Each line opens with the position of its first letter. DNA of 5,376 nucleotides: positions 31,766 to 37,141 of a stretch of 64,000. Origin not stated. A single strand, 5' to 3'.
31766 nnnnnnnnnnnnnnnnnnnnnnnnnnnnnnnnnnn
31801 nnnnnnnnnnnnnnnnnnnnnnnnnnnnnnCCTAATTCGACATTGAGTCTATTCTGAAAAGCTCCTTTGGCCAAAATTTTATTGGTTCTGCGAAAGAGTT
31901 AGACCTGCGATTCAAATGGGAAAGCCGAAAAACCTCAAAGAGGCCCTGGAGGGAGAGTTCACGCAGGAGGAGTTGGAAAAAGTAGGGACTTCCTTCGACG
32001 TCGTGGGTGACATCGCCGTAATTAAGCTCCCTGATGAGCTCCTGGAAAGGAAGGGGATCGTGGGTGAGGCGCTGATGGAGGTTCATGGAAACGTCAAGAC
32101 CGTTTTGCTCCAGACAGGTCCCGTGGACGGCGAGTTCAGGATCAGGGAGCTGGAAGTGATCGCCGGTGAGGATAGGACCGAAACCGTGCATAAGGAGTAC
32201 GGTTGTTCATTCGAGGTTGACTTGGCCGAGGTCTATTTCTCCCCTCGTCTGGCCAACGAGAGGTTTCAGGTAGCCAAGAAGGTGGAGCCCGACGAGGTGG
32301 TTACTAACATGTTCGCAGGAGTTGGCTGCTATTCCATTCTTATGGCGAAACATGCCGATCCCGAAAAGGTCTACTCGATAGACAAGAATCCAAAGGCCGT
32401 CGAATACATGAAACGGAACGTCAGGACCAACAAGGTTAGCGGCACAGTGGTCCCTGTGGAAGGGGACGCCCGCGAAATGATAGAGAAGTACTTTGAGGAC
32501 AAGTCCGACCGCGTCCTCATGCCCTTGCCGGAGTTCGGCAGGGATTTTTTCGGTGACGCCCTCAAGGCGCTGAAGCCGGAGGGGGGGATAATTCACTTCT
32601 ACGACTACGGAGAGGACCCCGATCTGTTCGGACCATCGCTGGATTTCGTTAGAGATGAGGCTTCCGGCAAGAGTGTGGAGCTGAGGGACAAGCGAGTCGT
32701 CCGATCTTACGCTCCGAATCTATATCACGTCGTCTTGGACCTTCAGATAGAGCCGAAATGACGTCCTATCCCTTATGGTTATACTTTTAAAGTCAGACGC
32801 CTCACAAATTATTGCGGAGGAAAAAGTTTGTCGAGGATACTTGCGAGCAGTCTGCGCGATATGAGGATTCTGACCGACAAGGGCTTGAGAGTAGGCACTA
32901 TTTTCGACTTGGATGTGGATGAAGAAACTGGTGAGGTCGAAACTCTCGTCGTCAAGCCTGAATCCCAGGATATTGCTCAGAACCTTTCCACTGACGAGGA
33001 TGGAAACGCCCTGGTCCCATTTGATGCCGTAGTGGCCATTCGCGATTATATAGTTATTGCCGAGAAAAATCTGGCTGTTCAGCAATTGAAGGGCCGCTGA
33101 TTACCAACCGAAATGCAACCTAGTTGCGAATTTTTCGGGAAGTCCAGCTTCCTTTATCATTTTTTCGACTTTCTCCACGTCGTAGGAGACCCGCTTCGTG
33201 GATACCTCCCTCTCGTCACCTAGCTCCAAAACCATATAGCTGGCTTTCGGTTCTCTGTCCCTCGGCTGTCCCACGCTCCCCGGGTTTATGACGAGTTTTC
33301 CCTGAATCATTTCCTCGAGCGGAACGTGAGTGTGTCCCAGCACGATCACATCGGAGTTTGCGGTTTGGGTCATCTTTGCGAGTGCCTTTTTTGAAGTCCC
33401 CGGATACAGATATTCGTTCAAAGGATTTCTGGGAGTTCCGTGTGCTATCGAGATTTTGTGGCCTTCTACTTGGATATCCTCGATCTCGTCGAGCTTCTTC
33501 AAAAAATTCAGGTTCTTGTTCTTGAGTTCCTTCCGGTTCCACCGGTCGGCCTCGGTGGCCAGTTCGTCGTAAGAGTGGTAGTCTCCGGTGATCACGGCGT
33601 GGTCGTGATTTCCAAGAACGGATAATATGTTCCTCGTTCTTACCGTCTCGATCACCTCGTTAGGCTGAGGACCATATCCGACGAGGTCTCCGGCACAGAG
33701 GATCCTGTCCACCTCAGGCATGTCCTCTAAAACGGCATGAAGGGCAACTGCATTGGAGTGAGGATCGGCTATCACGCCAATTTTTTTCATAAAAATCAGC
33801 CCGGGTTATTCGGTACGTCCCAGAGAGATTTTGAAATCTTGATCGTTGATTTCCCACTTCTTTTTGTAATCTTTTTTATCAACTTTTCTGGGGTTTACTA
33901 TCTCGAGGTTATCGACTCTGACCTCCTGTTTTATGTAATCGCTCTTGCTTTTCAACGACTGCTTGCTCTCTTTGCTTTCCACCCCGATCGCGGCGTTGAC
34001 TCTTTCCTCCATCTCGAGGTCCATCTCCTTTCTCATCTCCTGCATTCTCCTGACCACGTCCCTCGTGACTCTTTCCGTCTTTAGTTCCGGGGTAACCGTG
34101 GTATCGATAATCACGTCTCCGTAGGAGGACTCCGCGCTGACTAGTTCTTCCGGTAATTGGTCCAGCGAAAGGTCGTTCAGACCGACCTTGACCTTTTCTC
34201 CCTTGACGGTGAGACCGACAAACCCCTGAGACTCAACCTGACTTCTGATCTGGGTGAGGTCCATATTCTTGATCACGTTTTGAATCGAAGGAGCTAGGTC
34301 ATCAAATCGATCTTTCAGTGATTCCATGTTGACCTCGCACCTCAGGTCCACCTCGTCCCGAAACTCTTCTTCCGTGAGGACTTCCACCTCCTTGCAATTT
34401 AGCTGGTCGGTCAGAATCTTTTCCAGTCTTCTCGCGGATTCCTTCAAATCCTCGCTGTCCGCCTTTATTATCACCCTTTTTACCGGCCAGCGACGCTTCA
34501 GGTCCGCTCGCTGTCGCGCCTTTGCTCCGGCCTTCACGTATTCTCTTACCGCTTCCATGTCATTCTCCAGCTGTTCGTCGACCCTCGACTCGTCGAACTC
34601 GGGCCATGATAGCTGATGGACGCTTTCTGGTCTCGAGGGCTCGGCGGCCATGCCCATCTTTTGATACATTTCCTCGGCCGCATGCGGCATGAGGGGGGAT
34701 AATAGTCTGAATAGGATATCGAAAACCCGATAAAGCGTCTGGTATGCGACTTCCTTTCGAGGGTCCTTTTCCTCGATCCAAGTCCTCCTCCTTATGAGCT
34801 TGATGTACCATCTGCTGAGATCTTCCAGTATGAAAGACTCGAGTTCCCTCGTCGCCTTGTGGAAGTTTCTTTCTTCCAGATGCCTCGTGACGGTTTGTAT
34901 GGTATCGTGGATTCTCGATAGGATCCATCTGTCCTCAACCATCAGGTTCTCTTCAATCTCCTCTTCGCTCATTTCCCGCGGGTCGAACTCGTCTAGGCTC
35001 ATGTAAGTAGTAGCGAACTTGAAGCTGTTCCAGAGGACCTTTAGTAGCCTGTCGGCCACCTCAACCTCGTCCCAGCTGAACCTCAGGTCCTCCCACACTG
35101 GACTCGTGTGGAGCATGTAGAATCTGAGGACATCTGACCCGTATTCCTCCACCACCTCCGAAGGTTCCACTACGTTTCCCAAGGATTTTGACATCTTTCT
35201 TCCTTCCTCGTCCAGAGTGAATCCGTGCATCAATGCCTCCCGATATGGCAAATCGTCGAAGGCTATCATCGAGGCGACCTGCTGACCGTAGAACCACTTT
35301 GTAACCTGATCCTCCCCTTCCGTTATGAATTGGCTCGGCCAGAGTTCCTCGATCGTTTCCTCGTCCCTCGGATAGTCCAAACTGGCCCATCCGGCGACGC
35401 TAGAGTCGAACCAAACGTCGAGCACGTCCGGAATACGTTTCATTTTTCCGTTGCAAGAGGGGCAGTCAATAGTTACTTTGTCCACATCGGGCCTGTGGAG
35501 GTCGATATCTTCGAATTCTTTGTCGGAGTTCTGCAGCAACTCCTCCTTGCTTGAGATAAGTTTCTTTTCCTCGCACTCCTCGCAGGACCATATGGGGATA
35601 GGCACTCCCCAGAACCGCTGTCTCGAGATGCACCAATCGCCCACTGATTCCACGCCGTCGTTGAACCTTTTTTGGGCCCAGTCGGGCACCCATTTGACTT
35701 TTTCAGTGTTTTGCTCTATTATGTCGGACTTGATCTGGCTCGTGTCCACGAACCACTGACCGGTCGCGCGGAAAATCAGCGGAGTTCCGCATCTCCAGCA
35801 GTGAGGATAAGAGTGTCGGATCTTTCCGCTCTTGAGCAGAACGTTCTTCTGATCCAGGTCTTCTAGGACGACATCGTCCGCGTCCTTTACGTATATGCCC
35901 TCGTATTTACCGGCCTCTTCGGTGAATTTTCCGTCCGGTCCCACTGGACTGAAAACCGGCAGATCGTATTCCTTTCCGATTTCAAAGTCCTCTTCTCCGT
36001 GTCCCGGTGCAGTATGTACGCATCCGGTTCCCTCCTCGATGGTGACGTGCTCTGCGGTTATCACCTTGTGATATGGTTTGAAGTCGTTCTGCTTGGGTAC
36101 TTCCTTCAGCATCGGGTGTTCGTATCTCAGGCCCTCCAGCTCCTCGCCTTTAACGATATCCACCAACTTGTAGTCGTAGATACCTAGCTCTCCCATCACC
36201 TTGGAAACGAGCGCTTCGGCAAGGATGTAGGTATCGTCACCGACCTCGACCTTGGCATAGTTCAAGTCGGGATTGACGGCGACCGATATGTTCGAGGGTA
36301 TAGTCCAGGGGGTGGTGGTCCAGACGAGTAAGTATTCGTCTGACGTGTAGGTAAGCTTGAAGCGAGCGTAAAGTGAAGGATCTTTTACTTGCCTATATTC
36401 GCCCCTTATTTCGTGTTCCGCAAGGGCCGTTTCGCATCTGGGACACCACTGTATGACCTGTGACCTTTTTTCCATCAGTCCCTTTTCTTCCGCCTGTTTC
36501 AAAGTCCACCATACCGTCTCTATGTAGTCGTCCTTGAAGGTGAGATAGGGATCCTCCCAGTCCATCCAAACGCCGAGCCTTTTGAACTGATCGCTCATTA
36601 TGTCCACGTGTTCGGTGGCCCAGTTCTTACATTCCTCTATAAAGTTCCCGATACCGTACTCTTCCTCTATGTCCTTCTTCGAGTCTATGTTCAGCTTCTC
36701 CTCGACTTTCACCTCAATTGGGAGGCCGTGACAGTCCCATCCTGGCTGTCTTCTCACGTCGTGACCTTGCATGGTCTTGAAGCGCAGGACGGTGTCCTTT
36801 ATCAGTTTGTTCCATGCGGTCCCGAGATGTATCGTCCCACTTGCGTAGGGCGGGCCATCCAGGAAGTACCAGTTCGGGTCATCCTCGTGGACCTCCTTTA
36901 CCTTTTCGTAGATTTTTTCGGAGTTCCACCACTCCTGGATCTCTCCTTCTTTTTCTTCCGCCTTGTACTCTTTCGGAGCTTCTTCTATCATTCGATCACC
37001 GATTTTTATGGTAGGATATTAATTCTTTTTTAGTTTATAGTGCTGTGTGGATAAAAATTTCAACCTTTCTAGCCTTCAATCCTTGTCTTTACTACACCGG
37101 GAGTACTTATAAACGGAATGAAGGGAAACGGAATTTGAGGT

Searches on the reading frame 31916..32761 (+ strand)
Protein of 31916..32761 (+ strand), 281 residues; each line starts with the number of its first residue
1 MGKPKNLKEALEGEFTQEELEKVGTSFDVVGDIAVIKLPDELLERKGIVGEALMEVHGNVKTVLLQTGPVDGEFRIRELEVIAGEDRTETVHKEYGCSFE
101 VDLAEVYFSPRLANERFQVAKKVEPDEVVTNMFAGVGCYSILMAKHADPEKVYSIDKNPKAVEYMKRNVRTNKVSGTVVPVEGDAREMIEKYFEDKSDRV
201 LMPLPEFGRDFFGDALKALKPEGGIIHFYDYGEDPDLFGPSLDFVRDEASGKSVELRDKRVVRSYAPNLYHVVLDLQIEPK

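Call 11: search_protein_families(library=pfam, proteins=[window:31916-32761:+], max_evalue=0.001)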
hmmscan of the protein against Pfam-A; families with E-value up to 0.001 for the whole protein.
window:31916-32761:+ (281 aa): 7 families
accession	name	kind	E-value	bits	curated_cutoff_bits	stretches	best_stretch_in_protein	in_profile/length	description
PF02475.24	TRM5-TYW2_MTfase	-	3.1e-50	170.8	28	1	90-242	1-149/164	TRM5/TYW2 methyltransferase domain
PF25133.1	TYW2_N_2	-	6.2e-23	81.2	27.7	1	7-86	1-78/79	TYW2 N-terminal domain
PF09445.16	Methyltransf_15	-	5.1e-07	29.9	22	1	128-211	3-86/165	RNA cap guanine-N2 methyltransferase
PF13847.12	Methyltransf_31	-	9.4e-06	25.8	27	1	127-225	5-107/145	Methyltransferase domain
PF02005.22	TRM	-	9.5e-06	25.5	27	1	127-191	51-116/376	N2,N2-dimethylguanosine tRNA methyltransferase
PF05175.20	MTS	-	3.3e-05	24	23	1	128-201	34-103/170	Methyltransferase small domain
PF13649.12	Methyltransf_25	-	0.00015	22.8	27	1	134-223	6-97/97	Methyltransferase domain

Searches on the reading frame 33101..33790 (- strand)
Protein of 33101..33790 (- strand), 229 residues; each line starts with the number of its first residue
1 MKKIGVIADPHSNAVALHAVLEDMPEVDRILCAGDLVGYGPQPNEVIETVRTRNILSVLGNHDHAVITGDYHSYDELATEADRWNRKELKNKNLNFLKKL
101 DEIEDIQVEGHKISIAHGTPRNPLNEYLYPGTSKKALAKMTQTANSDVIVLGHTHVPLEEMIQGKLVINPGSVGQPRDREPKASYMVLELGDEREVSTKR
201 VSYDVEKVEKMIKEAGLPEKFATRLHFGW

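Call 11: search_protein_families(library=pfam, proteins=[window:33101-33790:-], max_evalue=0.001)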
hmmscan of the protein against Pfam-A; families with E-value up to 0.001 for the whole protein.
window:33101-33790:- (229 aa): 3 families
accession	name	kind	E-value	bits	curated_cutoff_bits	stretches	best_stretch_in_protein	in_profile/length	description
PF12850.12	Metallophos_2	-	3.2e-28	99.1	27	1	3-191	2-152/154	Calcineurin-like phosphoesterase superfamily domain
PF00149.33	Metallophos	-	3.9e-15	57.2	21.5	1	3-157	2-191/191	Calcineurin-like phosphoesterase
PF14582.11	Metallophos_3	-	0.00083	19.2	28.2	0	132-174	197-240/259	Metallophosphoesterase, calcineurin superfamily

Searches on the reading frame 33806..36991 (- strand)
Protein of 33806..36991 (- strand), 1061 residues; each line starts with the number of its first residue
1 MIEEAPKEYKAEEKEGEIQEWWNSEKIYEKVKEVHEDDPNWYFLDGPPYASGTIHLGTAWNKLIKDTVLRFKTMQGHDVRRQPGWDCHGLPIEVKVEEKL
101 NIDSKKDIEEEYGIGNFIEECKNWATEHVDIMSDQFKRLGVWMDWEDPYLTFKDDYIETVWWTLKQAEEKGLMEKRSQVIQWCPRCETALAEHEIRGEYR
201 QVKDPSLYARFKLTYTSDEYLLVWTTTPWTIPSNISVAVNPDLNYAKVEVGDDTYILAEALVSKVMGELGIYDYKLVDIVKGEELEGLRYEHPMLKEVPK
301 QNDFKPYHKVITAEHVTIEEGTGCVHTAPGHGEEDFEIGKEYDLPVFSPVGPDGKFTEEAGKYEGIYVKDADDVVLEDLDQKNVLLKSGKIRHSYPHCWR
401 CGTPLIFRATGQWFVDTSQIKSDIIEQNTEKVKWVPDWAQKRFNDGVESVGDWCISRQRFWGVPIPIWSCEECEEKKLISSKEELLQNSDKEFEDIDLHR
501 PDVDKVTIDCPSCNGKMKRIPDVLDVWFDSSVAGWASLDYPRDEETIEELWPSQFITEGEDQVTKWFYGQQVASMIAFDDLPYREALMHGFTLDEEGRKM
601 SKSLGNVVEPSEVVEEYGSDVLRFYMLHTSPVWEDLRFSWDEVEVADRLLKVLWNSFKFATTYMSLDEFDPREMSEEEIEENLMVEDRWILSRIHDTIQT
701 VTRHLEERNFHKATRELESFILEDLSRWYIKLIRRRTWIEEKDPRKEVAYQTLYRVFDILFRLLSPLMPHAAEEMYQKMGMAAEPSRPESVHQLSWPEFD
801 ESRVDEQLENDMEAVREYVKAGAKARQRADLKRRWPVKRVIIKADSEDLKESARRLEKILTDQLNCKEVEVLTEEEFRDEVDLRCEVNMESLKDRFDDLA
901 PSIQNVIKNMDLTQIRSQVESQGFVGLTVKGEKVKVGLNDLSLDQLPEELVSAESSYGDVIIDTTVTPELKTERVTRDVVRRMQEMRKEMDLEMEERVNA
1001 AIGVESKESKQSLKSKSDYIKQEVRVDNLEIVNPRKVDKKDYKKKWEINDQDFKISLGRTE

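Call 11: search_protein_families(library=pfam, proteins=[window:33806-36991:-], max_evalue=0.001)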
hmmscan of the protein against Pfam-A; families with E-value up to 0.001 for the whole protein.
window:33806-36991:- (1061 aa): 7 families
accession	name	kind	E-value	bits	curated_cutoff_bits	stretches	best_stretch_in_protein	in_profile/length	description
PF00133.28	tRNA-synt_1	-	1.4e-132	442.9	22.7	1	18-638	2-413/414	tRNA synthetases class I (I, L, M and V)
PF08264.19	Anticodon_1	-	2.6e-38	131.7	25.1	1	687-840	1-147/148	Anticodon-binding domain of tRNA ligase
PF09334.17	tRNA-synt_1g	-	1e-28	100.7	20.1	2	523-643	244-371/391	tRNA synthetases class I (M)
PF19302.4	DUF5915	-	2e-21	76.9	27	1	858-1058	2-193/195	Domain of unknown function (DUF5915)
PF01921.24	tRNA-synt_1f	-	1e-07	31.7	27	1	585-632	268-315/360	tRNA synthetases class I (K)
PF01406.26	tRNA-synt_1e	-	1.3e-06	28.4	27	1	573-629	227-283/301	tRNA synthetases class I (C) catalytic domain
PF13603.12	tRNA-synt_1_2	-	3.3e-05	23.9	25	1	308-356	98-146/185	Leucyl-tRNA synthetase, editing domain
